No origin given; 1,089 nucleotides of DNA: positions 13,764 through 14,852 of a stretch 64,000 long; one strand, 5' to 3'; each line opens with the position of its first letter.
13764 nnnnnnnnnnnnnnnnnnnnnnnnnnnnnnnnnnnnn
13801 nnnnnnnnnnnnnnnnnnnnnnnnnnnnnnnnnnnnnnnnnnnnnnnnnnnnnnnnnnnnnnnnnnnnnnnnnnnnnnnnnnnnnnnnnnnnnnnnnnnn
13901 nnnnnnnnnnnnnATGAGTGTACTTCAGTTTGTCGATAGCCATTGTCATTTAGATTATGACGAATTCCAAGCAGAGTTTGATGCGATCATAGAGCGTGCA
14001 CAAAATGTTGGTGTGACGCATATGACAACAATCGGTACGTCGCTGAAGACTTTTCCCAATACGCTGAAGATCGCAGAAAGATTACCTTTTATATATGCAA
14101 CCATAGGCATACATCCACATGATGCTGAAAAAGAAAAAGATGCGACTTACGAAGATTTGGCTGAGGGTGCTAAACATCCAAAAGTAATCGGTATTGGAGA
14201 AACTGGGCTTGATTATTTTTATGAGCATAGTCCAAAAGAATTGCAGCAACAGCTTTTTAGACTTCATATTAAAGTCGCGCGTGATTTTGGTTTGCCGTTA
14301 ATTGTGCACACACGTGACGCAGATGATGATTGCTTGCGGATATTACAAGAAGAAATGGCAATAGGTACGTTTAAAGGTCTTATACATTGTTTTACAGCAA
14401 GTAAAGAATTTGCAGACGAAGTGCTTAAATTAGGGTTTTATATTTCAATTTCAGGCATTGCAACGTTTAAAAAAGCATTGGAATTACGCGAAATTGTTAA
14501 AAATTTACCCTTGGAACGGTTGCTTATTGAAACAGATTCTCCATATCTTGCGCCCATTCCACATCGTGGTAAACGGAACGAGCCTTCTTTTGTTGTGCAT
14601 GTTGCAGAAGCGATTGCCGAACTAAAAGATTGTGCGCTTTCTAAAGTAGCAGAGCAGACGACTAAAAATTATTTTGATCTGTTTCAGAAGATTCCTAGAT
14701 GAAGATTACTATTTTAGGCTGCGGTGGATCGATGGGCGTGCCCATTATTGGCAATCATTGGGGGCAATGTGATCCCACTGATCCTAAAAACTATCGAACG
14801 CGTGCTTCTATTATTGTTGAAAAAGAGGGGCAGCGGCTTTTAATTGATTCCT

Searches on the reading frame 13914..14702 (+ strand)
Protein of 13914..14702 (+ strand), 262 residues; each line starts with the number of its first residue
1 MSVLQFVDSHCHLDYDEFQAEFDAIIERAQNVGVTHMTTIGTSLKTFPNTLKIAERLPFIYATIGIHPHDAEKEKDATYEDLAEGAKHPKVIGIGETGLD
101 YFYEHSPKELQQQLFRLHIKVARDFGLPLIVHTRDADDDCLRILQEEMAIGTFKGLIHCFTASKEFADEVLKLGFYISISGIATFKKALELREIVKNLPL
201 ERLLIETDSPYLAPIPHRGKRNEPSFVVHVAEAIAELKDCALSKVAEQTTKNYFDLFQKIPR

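Call 67: search_protein_families(library=pfam, proteins=[window:13914-14702:+], max_evalue=0.00001)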
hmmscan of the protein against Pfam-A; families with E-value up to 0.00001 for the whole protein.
window:13914-14702:+ (262 aa): 1 family
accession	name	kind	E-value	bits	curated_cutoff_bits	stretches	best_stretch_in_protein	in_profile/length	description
PF01026.27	TatD_DNase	-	1.1e-90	303.9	27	1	7-258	1-253/253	TatD related DNase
